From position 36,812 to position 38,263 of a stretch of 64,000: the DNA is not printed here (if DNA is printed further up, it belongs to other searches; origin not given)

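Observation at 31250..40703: Candidate novel membrane-lipid head-group modification cluster (split MprF-like parts plus ATP-grasp plus PlsC-like acyltransferase)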

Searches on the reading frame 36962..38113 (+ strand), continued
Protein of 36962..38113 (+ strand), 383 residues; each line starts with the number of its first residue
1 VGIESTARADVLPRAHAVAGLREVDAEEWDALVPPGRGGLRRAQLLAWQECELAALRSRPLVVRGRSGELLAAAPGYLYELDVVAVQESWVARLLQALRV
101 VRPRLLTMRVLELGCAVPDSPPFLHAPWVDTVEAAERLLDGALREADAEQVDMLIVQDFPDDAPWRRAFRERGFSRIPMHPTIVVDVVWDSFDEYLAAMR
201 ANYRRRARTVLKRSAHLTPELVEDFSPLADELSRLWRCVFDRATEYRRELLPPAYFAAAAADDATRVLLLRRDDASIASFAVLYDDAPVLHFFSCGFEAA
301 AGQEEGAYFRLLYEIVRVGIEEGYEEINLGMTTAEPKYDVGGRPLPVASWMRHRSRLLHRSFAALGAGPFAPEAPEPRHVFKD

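Call 84: search_solved_structures(query=P0253, max_evalue=1e-10)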
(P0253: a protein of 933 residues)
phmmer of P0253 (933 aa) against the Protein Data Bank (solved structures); distinct sequences matched with E-value up to 1e-10: 54.
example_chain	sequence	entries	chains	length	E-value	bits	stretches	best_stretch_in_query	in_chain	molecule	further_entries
8guh_A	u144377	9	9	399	3.5e-94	319.7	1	148-536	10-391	Serine palmitoyltransferase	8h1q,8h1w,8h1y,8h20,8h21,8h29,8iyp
3a2b_A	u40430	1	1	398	3.6e-94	319.6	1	148-536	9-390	Serine palmitoyltransferase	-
7poa_A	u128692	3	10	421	1.2e-90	308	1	187-541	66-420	8-amino-7-oxononanoate synthase/2-amino-3-ketobutyrate coenzyme A ligase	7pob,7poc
8s1y_A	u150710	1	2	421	4.3e-90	306.2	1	187-541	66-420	8-amino-7-oxononanoate synthase/2-amino-3-ketobutyrate coenzyme A ligase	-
1fc4_A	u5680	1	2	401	4.9e-84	286.1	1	190-541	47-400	2-AMINO-3-KETOBUTYRATE CONENZYME A LIGASE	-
7bxp_A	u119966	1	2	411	3.6e-80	273.3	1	186-541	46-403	2-amino-3-ketobutyrate coenzyme A ligase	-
7v58_A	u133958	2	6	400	6.7e-80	272.4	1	186-541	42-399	2-amino-3-ketobutyrate coenzyme A ligase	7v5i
7bxq_A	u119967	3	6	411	2.5e-79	270.6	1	186-541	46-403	2-amino-3-ketobutyrate coenzyme A ligase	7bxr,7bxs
3tqx_A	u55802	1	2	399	4.7e-77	263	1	187-541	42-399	2-amino-3-ketobutyrate coenzyme A ligase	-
2x8u_A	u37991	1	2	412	3.4e-76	260.2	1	181-543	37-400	SERINE PALMITOYLTRANSFERASE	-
2w8j_A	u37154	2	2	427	1.2e-75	258.4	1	182-542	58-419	SERINE PALMITOYLTRANSFERASE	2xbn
2jgt_A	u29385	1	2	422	1.3e-75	258.2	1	182-542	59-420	SERINE PALMITOYLTRANSFERASE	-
2jg2_A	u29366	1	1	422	1.3e-75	258.2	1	182-542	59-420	SERINE PALMITOYLTRANSFERASE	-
2w8v_A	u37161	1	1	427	2.2e-75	257.5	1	182-542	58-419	SERINE PALMITOYLTRANSFERASE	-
2w8t_A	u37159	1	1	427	3e-75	257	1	182-542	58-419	SERINE PALMITOYLTRANSFERASE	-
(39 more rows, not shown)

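Call 85: list_cluster_members(proteins=[P0253, P0331, P0335, P0378, P0244, P0246, P0249, P0103])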
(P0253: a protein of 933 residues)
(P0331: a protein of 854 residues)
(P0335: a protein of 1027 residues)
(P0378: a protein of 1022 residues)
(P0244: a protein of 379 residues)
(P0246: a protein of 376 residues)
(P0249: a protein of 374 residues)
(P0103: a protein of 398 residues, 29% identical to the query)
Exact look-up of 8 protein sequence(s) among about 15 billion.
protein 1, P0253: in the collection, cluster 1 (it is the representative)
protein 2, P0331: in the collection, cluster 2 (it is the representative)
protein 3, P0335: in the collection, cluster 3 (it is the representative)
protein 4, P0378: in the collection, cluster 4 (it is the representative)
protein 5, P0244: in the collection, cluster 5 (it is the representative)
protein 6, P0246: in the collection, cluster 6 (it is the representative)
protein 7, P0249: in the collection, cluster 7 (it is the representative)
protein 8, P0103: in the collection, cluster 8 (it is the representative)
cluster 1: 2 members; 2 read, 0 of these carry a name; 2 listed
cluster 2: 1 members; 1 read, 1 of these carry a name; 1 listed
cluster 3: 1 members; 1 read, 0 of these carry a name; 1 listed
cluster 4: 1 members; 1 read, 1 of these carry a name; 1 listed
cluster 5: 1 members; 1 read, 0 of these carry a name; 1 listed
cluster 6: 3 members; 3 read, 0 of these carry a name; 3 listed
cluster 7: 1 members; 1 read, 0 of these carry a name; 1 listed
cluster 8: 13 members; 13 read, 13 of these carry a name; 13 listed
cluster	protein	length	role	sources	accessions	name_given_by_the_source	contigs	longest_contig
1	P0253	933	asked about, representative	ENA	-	-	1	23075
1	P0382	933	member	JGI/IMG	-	-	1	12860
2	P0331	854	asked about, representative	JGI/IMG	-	glycine C-acetyltransferase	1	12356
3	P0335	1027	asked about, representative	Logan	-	-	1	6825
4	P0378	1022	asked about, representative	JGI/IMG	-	8-amino-7-oxononanoate synthase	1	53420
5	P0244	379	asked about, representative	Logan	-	-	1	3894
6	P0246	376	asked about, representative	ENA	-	-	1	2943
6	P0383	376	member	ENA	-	-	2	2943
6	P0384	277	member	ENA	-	-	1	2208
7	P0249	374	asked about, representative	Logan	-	-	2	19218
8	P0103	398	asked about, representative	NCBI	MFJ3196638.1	GNAT family N-acetyltransferase [Streptomyces griseoviridis]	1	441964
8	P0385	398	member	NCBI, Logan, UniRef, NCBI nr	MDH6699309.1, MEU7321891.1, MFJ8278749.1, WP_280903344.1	GNAT family N-acetyltransferase [Streptomyces griseoviridis] | GNAT family N-acetyltransferase n=1 Tax=Streptomyces TaxID=1883 RepID=UPI002474C9DD | GNAT family N-acetyltransferase [Streptomyces sp. MAA16]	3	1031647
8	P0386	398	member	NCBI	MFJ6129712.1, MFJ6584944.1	GNAT family N-acetyltransferase [Streptomyces griseoviridis]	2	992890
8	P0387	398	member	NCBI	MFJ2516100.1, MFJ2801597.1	GNAT family N-acetyltransferase [Streptomyces griseoviridis]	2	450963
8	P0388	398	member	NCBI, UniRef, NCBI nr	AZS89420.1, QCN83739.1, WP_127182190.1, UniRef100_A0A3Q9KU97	GNAT family N-acetyltransferase [Streptomyces griseoviridis] | GNAT family N-acetyltransferase n=1 Tax=Streptomyces griseoviridis TaxID=45398 ...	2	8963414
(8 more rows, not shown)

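Call 87: search_solved_structures(query=L005:8751-10004:+, max_evalue=1e-20)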
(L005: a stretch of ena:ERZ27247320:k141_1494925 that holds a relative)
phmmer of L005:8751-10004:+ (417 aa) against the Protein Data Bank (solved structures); distinct sequences matched with E-value up to 1e-20: 50.
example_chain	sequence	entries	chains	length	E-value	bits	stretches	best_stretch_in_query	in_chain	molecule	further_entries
8s1y_A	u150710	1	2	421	1.8e-90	307.1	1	32-413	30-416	8-amino-7-oxononanoate synthase/2-amino-3-ketobutyrate coenzyme A ligase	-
7poa_A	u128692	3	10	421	2.3e-90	306.7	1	32-413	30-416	8-amino-7-oxononanoate synthase/2-amino-3-ketobutyrate coenzyme A ligase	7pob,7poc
8guh_A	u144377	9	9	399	2.9e-90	306.4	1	25-407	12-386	Serine palmitoyltransferase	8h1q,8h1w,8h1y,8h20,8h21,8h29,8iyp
3a2b_A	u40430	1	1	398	3.1e-90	306.3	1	25-407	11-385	Serine palmitoyltransferase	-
7v58_A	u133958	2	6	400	6.1e-80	272.4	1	28-415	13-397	2-amino-3-ketobutyrate coenzyme A ligase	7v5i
1fc4_A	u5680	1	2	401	4.1e-78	266.3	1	30-413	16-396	2-AMINO-3-KETOBUTYRATE CONENZYME A LIGASE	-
7bxp_A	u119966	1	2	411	3.6e-76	259.9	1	37-416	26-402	2-amino-3-ketobutyrate coenzyme A ligase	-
7bxq_A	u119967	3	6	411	2.8e-75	257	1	37-416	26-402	2-amino-3-ketobutyrate coenzyme A ligase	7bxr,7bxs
2jgt_A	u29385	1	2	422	1.5e-74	254.6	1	62-413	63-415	SERINE PALMITOYLTRANSFERASE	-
2jg2_A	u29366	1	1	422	1.5e-74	254.6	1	62-413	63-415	SERINE PALMITOYLTRANSFERASE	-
2w8j_A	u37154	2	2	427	1.5e-74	254.6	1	62-413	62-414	SERINE PALMITOYLTRANSFERASE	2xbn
2w8v_A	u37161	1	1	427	2.8e-74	253.7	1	62-413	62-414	SERINE PALMITOYLTRANSFERASE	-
2x8u_A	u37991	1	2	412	3.7e-74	253.3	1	63-414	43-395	SERINE PALMITOYLTRANSFERASE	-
2w8t_A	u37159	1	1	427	4e-74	253.2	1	62-413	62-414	SERINE PALMITOYLTRANSFERASE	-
2w8u_A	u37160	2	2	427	4e-74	253.2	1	62-413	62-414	SERINE PALMITOYLTRANSFERASE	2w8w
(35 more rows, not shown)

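Call 92: search_dna_similar(query=window:36962-38113:+, collection=plasmids, mode=protein, max_evalue=0.00001, max_rows=25)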
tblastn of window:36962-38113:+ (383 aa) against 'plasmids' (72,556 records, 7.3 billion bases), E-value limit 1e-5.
Records with a match: 3; places in all: 3; records where one place covers at least 80% of the query: 3.
Best place of each record, by identity: <60% 3.
By first word of the organism name: Xylella 2; Agrobacterium 1.
By predicted mobility (MOB-suite, as given by PLSDB): conjugative 2; non-mobilizable 1.
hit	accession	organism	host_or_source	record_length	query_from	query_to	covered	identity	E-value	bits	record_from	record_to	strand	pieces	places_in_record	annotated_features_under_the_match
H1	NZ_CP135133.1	Xylella fastidiosa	Coffea arabica,Cell culture,leaves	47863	27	355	86%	35.0%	1e-35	145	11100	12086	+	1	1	GNAT family N-acetyltransferase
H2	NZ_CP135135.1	Xylella fastidiosa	Coffea arabica,Cell culture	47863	27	355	86%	35.0%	1e-35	145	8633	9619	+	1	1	GNAT family N-acetyltransferase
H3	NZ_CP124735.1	Agrobacterium larrymoorei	-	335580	24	359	88%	23.1%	7e-6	56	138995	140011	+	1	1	GNAT family N-acetyltransferase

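Call 94: search_protein_families(library=pfam, alignment_id=A1, max_evalue=0.1)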
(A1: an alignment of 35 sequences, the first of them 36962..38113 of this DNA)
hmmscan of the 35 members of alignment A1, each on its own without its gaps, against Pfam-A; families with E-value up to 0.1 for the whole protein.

A. member 1, window:36962-38113:+ (383 aa): 3 families
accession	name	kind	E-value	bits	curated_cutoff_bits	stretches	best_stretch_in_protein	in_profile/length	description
PF13480.13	Acetyltransf_6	-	4.1e-07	30.7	22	1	199-333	3-138/143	Acetyltransferase (GNAT) domain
PF04339.18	FemAB_like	-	0.018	14.6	27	1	22-278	3-263/369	Peptidogalycan biosysnthesis/recognition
PF09924.15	LPG_synthase_C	-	0.044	13.3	27.5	1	223-335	143-249/298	Phosphatidylglycerol lysyltransferase, C-terminal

B. families by the number of members that match (of 35 scanned): 5 families
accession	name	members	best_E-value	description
PF13480.13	Acetyltransf_6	35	3.1e-12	Acetyltransferase (GNAT) domain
PF04339.18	FemAB_like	34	1.8e-10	Peptidogalycan biosysnthesis/recognition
PF09924.15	LPG_synthase_C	9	3e-06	Phosphatidylglycerol lysyltransferase, C-terminal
PF08278.16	DnaG_DnaB_bind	1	0.014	DNA primase DnaG DnaB-binding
PF22746.1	SHOCT-like_DUF2089-C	1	0.039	SHOCT-like domain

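Call 102: search_protein_families(library=ncbifam, proteins=[P0253, P0331, P0094, P0103, P0244, P0246, P0249, P0378], max_evalue=0.01)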
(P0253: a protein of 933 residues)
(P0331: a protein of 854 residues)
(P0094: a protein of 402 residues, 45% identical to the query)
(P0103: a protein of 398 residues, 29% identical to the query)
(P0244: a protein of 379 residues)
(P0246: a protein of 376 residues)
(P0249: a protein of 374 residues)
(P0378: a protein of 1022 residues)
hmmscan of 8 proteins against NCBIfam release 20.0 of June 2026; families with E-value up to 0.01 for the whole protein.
P0253 (933 aa): 36 families (the best 25 are shown)
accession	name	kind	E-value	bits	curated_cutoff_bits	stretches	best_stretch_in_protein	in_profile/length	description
NF047600.1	SerpalmtaseCFB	equivalog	2.6e-127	424.8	640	1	149-538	10-392/395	serine palmitoyltransferase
TIGR01825.1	gly_Cac_T_rel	subfamily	3.9e-126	420.8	535.4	1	160-541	11-385/385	BioF/Kbl family PLP-dependent acyltransferase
NF005394.0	PRK06939.1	equivalog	9.1e-121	403.3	460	1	159-541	18-397/397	glycine C-acetyltransferase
TIGR00858.1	bioF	equivalog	1.5e-120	402.3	426.45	1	187-531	20-364/365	8-amino-7-oxononanoate synthase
NF047599.1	SerpalmtaseBetaP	equivalog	8.2e-110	367.2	500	1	186-538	41-393/394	serine palmitoyltransferase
TIGR01822.1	2am3keto_CoA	equivalog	5e-107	358.2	493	1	160-541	15-393/393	glycine C-acetyltransferase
TIGR01821.1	5aminolev_synth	equivalog_domain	2.9e-92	309.6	338.55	1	187-539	44-398/402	5-aminolevulinate synthase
NF047603.1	SerpalmtaseAlphaP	equivalog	3e-91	306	670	1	185-541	42-399/399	serine palmitoyltransferase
NF005526.0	PRK07179.1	equivalog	1.9e-70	237.5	428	1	188-537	54-398/407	alpha-hydroxyketone-type quorum-sensing autoinducer synthase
NF005697.0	PRK07505.1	subfamily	2.7e-52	177.8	342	1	186-535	46-399/405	hypothetical protein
NF004608.1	PRK05937.1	equivalog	3.1e-42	144.7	399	1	220-532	41-343/366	8-amino-7-oxononanoate synthase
TIGR02266.1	gmx_TIGR02266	paralog_domain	2e-10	40.7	68.7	1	25-119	13-95/96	TIGR02266 family protein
NF000586.1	PRK00011.1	subfamily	7.6e-09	34.8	335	1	256-497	86-333/404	serine hydroxymethyltransferase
NF004627.0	PRK05968.1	subfamily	4.7e-06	25.7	508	1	236-415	66-238/389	hypothetical protein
TIGR01325.1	O_suc_HS_sulf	equivalog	7.1e-06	24.9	510.05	1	232-413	53-228/380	O-succinylhomoserine sulfhydrylase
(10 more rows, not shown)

P0331 (854 aa): 18 families
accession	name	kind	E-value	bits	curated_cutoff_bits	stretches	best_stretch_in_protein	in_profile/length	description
TIGR00858.1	bioF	equivalog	2e-112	375.6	426.45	1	93-452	5-364/365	8-amino-7-oxononanoate synthase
TIGR01825.1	gly_Cac_T_rel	subfamily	4.1e-109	364.8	535.4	1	86-454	10-377/385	BioF/Kbl family PLP-dependent acyltransferase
NF047600.1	SerpalmtaseCFB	equivalog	6e-103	344.6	640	1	86-453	20-386/395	serine palmitoyltransferase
NF005394.0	PRK06939.1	equivalog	1.7e-101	339.8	460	1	86-456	18-391/397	glycine C-acetyltransferase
NF047599.1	SerpalmtaseBetaP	equivalog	3.2e-98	329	500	1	100-456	34-390/394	serine palmitoyltransferase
TIGR01822.1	2am3keto_CoA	equivalog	1.2e-83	281.3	493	1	99-455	27-386/393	glycine C-acetyltransferase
NF047603.1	SerpalmtaseAlphaP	equivalog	2.4e-76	257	670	1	107-454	43-391/399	serine palmitoyltransferase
TIGR01821.1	5aminolev_synth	equivalog_domain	6.5e-73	245.9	338.55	1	107-454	43-392/402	5-aminolevulinate synthase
NF005526.0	PRK07179.1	equivalog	1.2e-67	228.3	428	1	106-455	51-395/407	alpha-hydroxyketone-type quorum-sensing autoinducer synthase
NF005697.0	PRK07505.1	subfamily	9e-42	143.1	342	1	102-455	41-398/405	hypothetical protein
NF004608.1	PRK05937.1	equivalog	1.3e-29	103.2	399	1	141-362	41-262/366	8-amino-7-oxononanoate synthase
NF006228.0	PRK08360.1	equivalog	3.2e-06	26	608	1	260-360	229-323/443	aspartate aminotransferase family protein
NF000586.1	PRK00011.1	subfamily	3.2e-05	22.9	335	1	253-384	168-296/404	serine hydroxymethyltransferase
TIGR01326.1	OAH_OAS_sulfhy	subfamily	7e-05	21.7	495.1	1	159-285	62-188/418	O-acetylhomoserine aminocarboxypropyltransferase/cysteine synthase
TIGR03588.1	PseC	equivalog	0.00053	19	423.5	1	155-282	31-162/380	UDP-4-amino-4,6-dideoxy-N-acetyl-beta-L-altrosamine transaminase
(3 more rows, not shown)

P0094 (402 aa): 0 families

P0103 (398 aa): 0 families

P0244 (379 aa): 1 family
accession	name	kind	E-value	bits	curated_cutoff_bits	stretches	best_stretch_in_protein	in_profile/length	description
TIGR03019.1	pepcterm_femAB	equivalog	0.0001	21.5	260.35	1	190-322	135-260/330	FemAB family XrtA/PEP-CTERM system-associated protein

P0246 (376 aa): 1 family
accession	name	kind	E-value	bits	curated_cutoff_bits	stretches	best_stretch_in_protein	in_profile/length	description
TIGR03019.1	pepcterm_femAB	equivalog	0.00094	18.3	260.35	1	196-324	139-260/330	FemAB family XrtA/PEP-CTERM system-associated protein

P0249 (374 aa): 0 families

P0378 (1022 aa): 44 families (the best 25 are shown)
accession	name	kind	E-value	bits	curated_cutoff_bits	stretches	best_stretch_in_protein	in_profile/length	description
NF047600.1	SerpalmtaseCFB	equivalog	1.9e-141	471.3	640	1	400-779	6-386/395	serine palmitoyltransferase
NF047599.1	SerpalmtaseBetaP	equivalog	9.2e-115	383.5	500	1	409-782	14-390/394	serine palmitoyltransferase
TIGR00858.1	bioF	equivalog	1.5e-112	376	426.45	1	424-775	8-361/365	8-amino-7-oxononanoate synthase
TIGR01825.1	gly_Cac_T_rel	subfamily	2.1e-111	372.3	535.4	1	410-780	6-377/385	BioF/Kbl family PLP-dependent acyltransferase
NF005394.0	PRK06939.1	equivalog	6.9e-110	367.5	460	1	410-782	14-391/397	glycine C-acetyltransferase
NF047603.1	SerpalmtaseAlphaP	equivalog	3.2e-95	319.2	670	1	412-781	18-392/399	serine palmitoyltransferase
TIGR01822.1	2am3keto_CoA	equivalog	6.9e-95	318.2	493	1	412-780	12-385/393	glycine C-acetyltransferase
TIGR01821.1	5aminolev_synth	equivalog_domain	1.7e-78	264.3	338.55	1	436-773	44-385/402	5-aminolevulinate synthase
NF005526.0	PRK07179.1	equivalog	2.4e-70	237.2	428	1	436-783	53-397/407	alpha-hydroxyketone-type quorum-sensing autoinducer synthase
NF005697.0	PRK07505.1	subfamily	1.2e-42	146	342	1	432-782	43-399/405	hypothetical protein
NF004608.1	PRK05937.1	equivalog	1.5e-36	126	399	1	470-701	42-276/366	8-amino-7-oxononanoate synthase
NF041364.1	GntC_guanitoxin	equivalog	3.6e-09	36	415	1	476-768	35-345/356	guanitoxin biosynthesis PLP-dependent (S)-gamma-hydroxy-L-arginine cyclodehydratase GntC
TIGR03539.1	DapC_actino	equivalog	2.5e-08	33.4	355.65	1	468-768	46-348/357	succinyldiaminopimelate transaminase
TIGR02266.1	gmx_TIGR02266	paralog_domain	3.1e-08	33.7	68.7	1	916-1004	3-95/96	TIGR02266 family protein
NF002878.0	PRK03321.1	subfamily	2.1e-06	26.7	374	1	478-744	57-321/352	histidinol-phosphate transaminase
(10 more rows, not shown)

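Call 103: search_protein_families(library=pfam, proteins=[L010:11156-12367:-], max_evalue=0.01)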
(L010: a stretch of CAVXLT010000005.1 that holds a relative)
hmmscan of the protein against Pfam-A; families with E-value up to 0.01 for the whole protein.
L010:11156-12367:- (403 aa): 0 families

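Call 107: find_encoding_contigs(protein=P0097, flank=8000, max_places=2)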
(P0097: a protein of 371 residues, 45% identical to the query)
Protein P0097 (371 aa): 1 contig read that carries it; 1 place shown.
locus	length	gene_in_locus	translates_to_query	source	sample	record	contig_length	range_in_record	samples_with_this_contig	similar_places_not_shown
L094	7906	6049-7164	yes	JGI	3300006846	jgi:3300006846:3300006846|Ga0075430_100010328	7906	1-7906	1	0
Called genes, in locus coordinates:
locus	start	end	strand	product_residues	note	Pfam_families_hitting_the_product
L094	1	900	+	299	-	?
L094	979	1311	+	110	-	PF03551:PadR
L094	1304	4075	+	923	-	PF12704:MacB_PCD, PF02687:FtsX, PF12704:MacB_PCD, PF02687:FtsX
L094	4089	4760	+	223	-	-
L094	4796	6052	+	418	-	PF00155:Aminotran_1_2, PF00202:Aminotran_3 (faint), PF00266:Aminotran_5 (faint), PF01053:Cys_Met_Meta_PP, PF01212:Beta_elim_lyase (weak)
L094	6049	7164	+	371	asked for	PF13480:Acetyltransf_6 (weak)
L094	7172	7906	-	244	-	?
